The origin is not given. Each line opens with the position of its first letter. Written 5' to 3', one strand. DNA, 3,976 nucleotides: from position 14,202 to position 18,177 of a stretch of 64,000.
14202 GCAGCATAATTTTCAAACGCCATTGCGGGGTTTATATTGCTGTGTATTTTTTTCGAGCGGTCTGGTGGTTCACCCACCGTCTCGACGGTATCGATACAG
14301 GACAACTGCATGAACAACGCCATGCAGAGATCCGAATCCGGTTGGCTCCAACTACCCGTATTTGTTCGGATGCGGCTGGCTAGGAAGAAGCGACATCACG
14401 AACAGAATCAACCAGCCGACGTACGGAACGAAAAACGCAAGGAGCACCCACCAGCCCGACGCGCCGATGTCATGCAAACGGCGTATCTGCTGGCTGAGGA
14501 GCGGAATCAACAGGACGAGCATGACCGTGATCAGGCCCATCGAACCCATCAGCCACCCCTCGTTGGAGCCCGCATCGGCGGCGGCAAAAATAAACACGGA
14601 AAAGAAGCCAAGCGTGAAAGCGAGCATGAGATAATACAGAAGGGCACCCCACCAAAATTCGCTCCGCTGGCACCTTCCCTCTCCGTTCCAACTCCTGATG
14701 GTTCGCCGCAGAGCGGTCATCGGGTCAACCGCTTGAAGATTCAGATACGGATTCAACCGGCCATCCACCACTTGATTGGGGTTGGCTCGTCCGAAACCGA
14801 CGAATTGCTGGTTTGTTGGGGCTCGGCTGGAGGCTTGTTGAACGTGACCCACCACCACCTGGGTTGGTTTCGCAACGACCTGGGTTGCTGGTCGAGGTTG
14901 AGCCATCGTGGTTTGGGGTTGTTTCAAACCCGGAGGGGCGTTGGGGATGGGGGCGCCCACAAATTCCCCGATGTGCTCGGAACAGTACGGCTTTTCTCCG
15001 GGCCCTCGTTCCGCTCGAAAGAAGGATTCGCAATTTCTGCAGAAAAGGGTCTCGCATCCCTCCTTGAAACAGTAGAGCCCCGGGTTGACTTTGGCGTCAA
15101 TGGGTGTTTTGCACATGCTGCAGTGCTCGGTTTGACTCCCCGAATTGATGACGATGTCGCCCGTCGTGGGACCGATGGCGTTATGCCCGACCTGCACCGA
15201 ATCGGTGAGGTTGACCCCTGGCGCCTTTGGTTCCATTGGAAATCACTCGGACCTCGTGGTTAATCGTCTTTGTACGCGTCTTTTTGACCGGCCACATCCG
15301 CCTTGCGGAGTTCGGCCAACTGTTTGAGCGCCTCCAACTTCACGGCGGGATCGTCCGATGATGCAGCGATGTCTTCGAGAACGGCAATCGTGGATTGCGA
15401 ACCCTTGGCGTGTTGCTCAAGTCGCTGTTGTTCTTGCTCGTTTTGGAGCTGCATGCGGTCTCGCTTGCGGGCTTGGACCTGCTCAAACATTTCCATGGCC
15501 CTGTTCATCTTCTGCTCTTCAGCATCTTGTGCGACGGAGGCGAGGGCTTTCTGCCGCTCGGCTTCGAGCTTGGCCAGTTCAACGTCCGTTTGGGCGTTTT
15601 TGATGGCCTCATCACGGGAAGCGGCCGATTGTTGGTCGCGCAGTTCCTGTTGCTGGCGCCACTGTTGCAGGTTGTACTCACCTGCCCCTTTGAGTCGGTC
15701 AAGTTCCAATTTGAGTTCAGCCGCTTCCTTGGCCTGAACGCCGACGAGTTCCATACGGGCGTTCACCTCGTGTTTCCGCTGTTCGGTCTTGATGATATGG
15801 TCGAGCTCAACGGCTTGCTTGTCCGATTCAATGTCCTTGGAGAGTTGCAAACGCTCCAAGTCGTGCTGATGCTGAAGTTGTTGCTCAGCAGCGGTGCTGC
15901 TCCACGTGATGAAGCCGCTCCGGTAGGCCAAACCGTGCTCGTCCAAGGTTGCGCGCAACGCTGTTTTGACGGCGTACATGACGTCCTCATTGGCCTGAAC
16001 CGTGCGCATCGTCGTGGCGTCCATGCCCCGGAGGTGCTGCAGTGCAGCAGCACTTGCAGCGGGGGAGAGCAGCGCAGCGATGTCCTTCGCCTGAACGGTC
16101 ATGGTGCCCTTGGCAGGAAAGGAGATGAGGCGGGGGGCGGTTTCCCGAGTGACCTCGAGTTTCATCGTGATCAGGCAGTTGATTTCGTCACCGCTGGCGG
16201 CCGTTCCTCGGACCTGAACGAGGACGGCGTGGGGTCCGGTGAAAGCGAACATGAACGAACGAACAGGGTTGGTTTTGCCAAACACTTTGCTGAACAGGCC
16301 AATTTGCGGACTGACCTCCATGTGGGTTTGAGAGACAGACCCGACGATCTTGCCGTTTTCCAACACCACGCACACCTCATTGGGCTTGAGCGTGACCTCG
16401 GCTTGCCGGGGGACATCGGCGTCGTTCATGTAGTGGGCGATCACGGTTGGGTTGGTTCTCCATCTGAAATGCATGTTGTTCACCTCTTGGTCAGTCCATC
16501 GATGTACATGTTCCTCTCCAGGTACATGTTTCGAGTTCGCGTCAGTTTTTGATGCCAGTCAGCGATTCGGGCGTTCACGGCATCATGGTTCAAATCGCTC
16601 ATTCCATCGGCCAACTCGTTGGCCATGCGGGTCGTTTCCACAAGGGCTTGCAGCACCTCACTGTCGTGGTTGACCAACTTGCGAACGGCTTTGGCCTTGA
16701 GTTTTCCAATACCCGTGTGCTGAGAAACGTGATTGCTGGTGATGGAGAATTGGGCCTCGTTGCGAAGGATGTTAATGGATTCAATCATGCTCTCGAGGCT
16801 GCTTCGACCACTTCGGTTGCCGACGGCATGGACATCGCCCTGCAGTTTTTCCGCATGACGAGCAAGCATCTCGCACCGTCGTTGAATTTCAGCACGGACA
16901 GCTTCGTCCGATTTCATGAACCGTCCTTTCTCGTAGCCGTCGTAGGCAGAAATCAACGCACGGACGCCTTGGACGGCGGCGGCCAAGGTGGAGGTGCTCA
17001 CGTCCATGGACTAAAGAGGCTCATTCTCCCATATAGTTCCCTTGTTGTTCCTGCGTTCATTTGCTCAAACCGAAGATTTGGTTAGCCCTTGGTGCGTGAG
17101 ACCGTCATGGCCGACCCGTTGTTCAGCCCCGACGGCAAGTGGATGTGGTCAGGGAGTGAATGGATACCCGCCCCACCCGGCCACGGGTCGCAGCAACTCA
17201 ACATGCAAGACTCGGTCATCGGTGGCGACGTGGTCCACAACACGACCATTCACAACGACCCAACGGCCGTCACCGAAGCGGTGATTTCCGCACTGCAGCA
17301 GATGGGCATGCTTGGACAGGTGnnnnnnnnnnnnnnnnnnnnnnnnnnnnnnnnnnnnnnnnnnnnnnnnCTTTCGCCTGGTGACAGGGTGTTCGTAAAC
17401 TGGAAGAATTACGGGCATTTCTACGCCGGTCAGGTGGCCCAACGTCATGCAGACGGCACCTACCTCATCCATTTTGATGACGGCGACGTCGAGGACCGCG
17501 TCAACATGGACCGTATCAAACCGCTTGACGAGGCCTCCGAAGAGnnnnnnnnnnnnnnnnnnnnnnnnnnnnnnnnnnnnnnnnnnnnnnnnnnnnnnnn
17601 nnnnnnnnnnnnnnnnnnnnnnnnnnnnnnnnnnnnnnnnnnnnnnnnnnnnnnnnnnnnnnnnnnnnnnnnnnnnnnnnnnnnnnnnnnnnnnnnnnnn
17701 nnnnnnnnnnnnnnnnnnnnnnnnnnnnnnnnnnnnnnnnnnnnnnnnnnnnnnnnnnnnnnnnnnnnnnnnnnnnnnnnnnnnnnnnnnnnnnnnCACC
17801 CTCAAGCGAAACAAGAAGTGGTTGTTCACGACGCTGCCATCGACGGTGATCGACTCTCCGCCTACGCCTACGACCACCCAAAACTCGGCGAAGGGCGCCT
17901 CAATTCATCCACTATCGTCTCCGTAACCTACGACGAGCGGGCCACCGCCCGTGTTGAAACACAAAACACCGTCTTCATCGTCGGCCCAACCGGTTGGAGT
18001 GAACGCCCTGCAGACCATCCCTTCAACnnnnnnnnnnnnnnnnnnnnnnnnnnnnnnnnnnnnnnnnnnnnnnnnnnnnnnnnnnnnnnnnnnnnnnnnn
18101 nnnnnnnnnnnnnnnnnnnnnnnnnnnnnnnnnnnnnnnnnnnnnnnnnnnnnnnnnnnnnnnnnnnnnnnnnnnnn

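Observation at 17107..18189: Eukaryote-like domain mix: Tudor/Agenet-like - EF-hand pair - Tudor/Agenet-like in one archaeal protein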

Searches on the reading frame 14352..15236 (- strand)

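Call 5: search_protein_families(library=pfam, proteins=[window:14352-15236:-], max_evalue=1)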
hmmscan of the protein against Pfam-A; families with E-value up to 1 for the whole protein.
window:14352-15236:- (294 aa): 3 families
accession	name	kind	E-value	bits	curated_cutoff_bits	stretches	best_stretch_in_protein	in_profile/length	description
PF05656.20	DUF805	-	4.9e-27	95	25.7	1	185-294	4-110/111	Protein of unknown function (DUF805)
PF18936.5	DUF5684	-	0.013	16.5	27.4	1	244-282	5-41/81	Family of unknown function (DUF5684)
PF23601.1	DUF7140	-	0.13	12.7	27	1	65-88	3-26/42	Domain of unknown function (DUF7140)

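Call 73: search_protein_families(library=ncbifam, proteins=[window:14352-15236:-], max_evalue=0.01)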
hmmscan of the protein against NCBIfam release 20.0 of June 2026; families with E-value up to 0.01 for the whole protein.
window:14352-15236:- (294 aa): 0 families

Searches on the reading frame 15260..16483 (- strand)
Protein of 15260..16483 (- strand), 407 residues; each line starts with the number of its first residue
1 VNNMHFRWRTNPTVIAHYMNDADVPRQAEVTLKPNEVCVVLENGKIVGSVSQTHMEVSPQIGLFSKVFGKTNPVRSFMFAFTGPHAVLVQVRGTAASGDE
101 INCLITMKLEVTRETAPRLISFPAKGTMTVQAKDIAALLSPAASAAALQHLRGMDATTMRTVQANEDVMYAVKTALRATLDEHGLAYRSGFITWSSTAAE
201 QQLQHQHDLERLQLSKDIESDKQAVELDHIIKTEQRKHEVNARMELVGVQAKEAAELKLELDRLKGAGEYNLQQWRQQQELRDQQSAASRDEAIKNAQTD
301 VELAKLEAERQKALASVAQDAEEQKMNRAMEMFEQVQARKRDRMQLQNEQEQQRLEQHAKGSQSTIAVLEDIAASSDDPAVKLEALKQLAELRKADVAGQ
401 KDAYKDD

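Call 5: search_protein_families(library=pfam, proteins=[window:15260-16483:-], max_evalue=1)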
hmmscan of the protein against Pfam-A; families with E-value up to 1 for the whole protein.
window:15260-16483:- (407 aa): 4 families
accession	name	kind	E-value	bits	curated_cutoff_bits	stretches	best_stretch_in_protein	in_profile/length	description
PF06821.19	Ser_hydrolase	-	0.029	14.7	22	1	347-395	95-143/172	Serine hydrolase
PF11058.13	Ral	-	0.078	13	25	1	27-48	23-44/66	Antirestriction protein Ral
PF19522.4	DUF6052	-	0.088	13.6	25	0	367-400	20-52/61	Family of unknown function (DUF6052)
PF23735.1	KIF9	-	0.099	13.2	31.9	1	149-219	56-128/140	Kinesin-like protein KIF9 domain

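Call 73: search_protein_families(library=ncbifam, proteins=[window:15260-16483:-], max_evalue=0.01)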
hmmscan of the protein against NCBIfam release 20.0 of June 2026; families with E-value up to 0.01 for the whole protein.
window:15260-16483:- (407 aa): 0 families

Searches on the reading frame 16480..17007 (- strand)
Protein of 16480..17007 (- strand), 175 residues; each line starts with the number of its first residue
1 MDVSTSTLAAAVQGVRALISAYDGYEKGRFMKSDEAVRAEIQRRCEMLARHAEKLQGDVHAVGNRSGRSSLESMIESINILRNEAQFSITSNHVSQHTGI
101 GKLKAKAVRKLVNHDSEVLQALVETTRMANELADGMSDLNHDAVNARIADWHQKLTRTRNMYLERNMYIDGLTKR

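Call 5: search_protein_families(library=pfam, proteins=[window:16480-17007:-], max_evalue=1)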
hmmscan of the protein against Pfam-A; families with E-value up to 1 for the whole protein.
window:16480-17007:- (175 aa): 5 families
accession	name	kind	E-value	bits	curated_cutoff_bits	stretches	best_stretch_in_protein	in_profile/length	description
PF09537.16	DUF2383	-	0.044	14.4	30.8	1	17-65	12-60/111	Domain of unknown function (DUF2383)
PF21335.2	ATPD_C_metazoa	-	0.058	14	26.5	1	33-46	21-34/42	Metazoan delta subunit of F1F0-ATP synthase, C-terminal domain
PF08278.16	DnaG_DnaB_bind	-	0.086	13.6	29.1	1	85-158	48-113/124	DNA primase DnaG DnaB-binding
PF14846.11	DUF4485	-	0.14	12.5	24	1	128-173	8-56/83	Domain of unknown function (DUF4485)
PF11961.13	DUF3475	-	0.16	12.5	29.7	0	103-123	33-53/57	Domain of unknown function (DUF3475)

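Call 73: search_protein_families(library=ncbifam, proteins=[window:16480-17007:-], max_evalue=0.01)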
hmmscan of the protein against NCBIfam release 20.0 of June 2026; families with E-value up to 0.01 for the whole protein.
window:16480-17007:- (175 aa): 0 families

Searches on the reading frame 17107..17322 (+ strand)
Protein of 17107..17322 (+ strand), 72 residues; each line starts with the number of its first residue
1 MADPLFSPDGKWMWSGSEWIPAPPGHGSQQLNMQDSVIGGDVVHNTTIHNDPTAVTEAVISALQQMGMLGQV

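Call 78: search_solved_structures(query=A5, max_evalue=10, show_alignments=2)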
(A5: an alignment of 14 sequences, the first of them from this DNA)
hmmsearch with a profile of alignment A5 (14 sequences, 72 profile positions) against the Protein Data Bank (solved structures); distinct sequences matched with E-value up to 10: 3.
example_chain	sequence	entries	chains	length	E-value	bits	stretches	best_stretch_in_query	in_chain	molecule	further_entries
4qrj_A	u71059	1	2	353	0.06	16.5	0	4-15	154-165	putative 6-phosphogluconolactonase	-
9h2q_B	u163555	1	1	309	0.78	12.9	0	4-17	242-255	Autophagy-related protein 16-1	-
3fgb_A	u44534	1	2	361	1.2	12.3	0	6-15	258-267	uncharacterized protein Q89ZH8_BACTN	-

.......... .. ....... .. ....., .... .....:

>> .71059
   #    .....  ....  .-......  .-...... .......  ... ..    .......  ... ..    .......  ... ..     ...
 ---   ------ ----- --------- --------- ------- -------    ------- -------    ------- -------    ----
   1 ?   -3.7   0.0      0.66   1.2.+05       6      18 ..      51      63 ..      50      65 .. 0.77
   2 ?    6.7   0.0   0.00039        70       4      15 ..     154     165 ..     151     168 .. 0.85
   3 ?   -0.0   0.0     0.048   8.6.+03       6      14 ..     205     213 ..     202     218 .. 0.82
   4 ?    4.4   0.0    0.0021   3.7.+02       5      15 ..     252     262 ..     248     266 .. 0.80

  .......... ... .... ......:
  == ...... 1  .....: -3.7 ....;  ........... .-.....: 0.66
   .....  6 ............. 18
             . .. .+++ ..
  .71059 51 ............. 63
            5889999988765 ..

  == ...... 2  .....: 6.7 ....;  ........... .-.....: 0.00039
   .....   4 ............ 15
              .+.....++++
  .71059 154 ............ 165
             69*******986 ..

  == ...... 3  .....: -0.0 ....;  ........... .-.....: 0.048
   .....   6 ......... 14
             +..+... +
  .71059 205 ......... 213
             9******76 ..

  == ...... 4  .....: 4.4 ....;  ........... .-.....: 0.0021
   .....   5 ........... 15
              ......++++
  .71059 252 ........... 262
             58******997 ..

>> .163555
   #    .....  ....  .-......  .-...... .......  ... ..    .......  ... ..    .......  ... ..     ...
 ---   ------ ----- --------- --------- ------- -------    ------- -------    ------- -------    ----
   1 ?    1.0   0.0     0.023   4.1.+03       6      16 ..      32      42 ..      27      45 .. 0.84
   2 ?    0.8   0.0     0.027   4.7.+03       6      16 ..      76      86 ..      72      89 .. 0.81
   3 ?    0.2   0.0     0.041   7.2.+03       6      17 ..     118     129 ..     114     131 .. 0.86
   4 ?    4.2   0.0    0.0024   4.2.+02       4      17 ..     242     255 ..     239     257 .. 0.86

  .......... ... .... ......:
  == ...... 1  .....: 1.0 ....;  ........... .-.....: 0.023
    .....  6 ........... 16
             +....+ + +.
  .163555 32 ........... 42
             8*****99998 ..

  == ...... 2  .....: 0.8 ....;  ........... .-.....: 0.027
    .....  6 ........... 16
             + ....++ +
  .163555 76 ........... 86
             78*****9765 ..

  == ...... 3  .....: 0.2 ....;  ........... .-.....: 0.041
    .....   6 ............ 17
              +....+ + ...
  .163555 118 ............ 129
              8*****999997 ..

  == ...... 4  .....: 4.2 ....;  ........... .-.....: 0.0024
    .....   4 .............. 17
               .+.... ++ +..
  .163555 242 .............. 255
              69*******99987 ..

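Call 79: search_protein_families(library=pfam, alignment_id=A5, max_evalue=5)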
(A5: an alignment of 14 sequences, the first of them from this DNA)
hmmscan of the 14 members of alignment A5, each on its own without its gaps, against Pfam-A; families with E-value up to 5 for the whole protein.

A. member 1, seq(72 aa): 1 family
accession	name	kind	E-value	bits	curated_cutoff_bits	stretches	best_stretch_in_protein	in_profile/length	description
PF07676.18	PD40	-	0.15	12.5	20.9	1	3-13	13-23/38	WD40-like Beta Propeller Repeat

B. families by the number of members that match (of 14 scanned): 2 families
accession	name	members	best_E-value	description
PF07676.18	PD40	6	0.052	WD40-like Beta Propeller Repeat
PF24000.1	DUF7316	2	0.069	Family of unknown function (DUF7316)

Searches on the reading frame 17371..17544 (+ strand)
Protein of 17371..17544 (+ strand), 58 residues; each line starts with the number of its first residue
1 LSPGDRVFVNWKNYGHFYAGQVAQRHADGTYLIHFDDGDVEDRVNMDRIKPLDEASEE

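Call 32: search_solved_structures(query=A2, max_evalue=1, show_alignments=4)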
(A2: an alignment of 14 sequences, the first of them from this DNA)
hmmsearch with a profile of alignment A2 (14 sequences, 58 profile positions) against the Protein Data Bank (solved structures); distinct sequences matched with E-value up to 1: 39.
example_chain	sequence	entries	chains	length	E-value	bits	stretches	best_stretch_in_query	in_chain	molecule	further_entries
2qqr_A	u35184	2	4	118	2.4e-06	30.3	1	3-44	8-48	JmjC domain-containing histone demethylation protein 3A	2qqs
5var_A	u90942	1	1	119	2.5e-06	30.2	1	3-44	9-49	Lysine-specific demethylase 4A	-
2gf7_A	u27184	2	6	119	2.5e-06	30.2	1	3-44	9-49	Jumonji domain-containing protein 2A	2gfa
9gp4_A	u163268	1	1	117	2.5e-06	30.2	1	3-44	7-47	Lysine-specific demethylase 4A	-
5d6w_A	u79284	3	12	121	2.7e-06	30.2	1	3-44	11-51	Lysine-specific demethylase 4A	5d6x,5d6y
9gii_A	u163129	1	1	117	2.7e-06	30.2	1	3-44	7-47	Lysine-specific demethylase 4A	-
7d4a_A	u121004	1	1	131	3e-06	30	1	3-44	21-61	Lysine-specific demethylase 4A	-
21ed_A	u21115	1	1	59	1.3e-05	27.9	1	1-55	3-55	PHD finger protein 20-like protein 1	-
2equ_A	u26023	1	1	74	2.7e-05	27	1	1-55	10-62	PHD finger protein 20-like 1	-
4uc4_A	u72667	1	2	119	5.2e-05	26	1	9-44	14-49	Lysine-specific demethylase 4B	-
1xni_A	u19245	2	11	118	6.3e-05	25.8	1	3-38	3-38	Tumor suppressor p53-binding protein 1 | TP53-binding protein 1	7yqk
4x34_A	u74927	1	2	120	6.4e-05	25.7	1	3-38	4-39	Tumor suppressor p53-binding protein 1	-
2g3r_A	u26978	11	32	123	6.7e-05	25.7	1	3-38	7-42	Tumor suppressor p53-binding protein 1 | TP53-binding protein 1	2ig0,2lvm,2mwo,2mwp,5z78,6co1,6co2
8svg_A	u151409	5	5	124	6.9e-05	25.6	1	3-38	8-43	Tumor protein p53 binding protein 1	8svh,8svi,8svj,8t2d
6my0_A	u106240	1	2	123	6.9e-05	25.6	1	3-38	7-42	TP53-binding protein 1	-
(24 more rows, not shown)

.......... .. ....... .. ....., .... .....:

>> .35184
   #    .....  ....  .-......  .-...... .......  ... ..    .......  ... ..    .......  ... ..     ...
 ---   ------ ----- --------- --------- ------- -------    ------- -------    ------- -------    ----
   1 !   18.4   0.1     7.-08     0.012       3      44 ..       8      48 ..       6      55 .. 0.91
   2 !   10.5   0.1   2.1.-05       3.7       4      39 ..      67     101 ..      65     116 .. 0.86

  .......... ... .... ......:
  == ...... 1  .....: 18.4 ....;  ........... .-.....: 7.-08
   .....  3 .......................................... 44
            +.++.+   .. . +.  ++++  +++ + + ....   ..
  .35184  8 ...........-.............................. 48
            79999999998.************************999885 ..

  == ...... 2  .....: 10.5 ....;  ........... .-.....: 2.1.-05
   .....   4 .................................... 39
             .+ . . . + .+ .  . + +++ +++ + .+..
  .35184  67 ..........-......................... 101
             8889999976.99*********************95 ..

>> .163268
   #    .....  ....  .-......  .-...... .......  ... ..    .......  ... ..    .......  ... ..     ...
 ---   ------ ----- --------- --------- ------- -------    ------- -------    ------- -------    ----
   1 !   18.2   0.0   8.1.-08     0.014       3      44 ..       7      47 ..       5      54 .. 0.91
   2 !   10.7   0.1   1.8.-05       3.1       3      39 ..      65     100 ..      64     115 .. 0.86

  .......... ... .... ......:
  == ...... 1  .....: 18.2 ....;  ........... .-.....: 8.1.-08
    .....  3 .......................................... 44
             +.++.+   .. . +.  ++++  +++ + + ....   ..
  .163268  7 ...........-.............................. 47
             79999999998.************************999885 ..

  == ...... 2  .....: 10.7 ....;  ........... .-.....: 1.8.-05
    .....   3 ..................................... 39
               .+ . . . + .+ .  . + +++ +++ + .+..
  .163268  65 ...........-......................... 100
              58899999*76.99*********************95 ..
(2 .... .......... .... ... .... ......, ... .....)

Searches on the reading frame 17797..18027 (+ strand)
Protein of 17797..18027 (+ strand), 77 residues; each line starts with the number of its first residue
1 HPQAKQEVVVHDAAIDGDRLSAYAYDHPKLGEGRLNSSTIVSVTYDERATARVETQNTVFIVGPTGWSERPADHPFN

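Call 34: search_solved_structures(query=A4, max_evalue=10, show_alignments=3)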
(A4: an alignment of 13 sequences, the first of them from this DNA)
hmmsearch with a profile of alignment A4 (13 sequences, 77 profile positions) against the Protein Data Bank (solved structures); distinct sequences matched with E-value up to 10: 0.

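Call 54: predict_structure(alignment_id=A4)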
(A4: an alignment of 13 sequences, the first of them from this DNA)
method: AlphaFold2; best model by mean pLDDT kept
length: 77 residues; sequences in the alignment: 13
mean_pLDDT: 82.8   pTM: 0.70
mean pLDDT of the five models: 82.8, 81.6, 81.2, 81.1, 80.6
residues with pLDDT >= 90: 10; 70-90: 60; 50-70: 6; < 50: 1
segments of 3 or more residues with pLDDT < 50: none
pLDDT, mean of each block of 10 residues (from residue 1): 75 88 79 78 88 88 88 76
secondary structure, 60 per line:
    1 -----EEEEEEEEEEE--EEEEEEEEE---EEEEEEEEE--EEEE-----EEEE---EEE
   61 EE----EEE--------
elements in order: E6-16 E19-27 E31-39 E42-45 E51-54 E58-62 E67-69

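Call 58: fold_search(model_id=the predicted structure, library=pdb)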
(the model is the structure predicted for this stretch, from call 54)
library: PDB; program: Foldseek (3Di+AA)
matches with E <= 10: 678; with E <= 0.001: 0
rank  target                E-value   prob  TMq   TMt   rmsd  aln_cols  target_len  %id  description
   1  5wvo_C                2.4e-01  0.92  0.52  0.20   5.5        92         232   18  Crystal structure of DNMT1 RFTS domain in complex with K18/K23 mono-ubiquitylated histone H3 (released 2017-11-15)
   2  9bap                  2.8e-01  0.89  0.51  0.06   5.3        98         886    5  CryoEM structure of Apo-DIM2 (released 2024-07-24)
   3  3epz_B                4.0e-01  0.89  0.54  0.21   5.8        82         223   15  Structure of the replication foci-targeting sequence of human DNA cytosine methyltransferase DNMT1 (released 2008-11-25)
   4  9baq_A                4.0e-01  0.84  0.50  0.05   5.3        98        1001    4  CryoEM structure of DIM2-HP1-H3K9me3-DNA complex (released 2024-07-24)
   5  2cod_MODEL_1_A        5.3e-01  0.41  0.38  0.28   4.9        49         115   22  Solution structure of the N-terminal PH domain of ARAP2 protein from human (released 2005-11-17)
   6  2oq0_C                6.3e-01  0.14  0.28  0.14  10.2        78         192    9  Crystal Structure of the First HIN-200 Domain of Interferon-Inducible Protein 16 (released 2007-02-27)
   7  3ott_A                6.7e-01  0.25  0.36  0.05  11.2        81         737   14  Crystal Structure of the extracellular domain of the putative one component system BT4673 from B. thetaiotaomicron (released 2011-08-10)
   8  4qgu_B                6.7e-01  0.14  0.29  0.14   9.9        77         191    9  protein domain complex with ssDNA (released 2015-06-17)
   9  3kif_D                7.1e-01  0.28  0.32  0.28   9.5        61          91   10  The crystal structures of two fragments truncated from 5-bladed beta-propeller lectin, tachylectin-2 (Lib1-B7-18 and L (released 2010-04-28)
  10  2pi2_A                7.1e-01  0.11  0.25  0.17   9.3        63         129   13  Full-length Replication protein A subunits RPA14 and RPA32 (released 2007-10-16)
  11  4wxx_B                8.0e-01  0.63  0.52  0.05   6.0        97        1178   18  The crystal structure of human DNMT1(351-1600) (released 2015-07-15)
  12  7yir                  8.5e-01  0.38  0.40  0.32   5.5        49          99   18  Crystal structure of N-terminal PH domain of ARAP3 protein from human (released 2023-05-03)
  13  2oq0_A                8.5e-01  0.13  0.29  0.14  10.2        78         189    9  Crystal Structure of the First HIN-200 Domain of Interferon-Inducible Protein 16 (released 2007-02-27)
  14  8bn0                  8.5e-01  0.13  0.27  0.07  10.0        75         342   17  Bacteroides thetaiotaomicron surface protein BT1954 bound to (released 2023-08-16)
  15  7jw2_A                9.0e-01  0.08  0.23  0.10  10.6        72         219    7  Crystal structure of Aedes aegypti Nibbler EXO domain (released 2021-01-20)
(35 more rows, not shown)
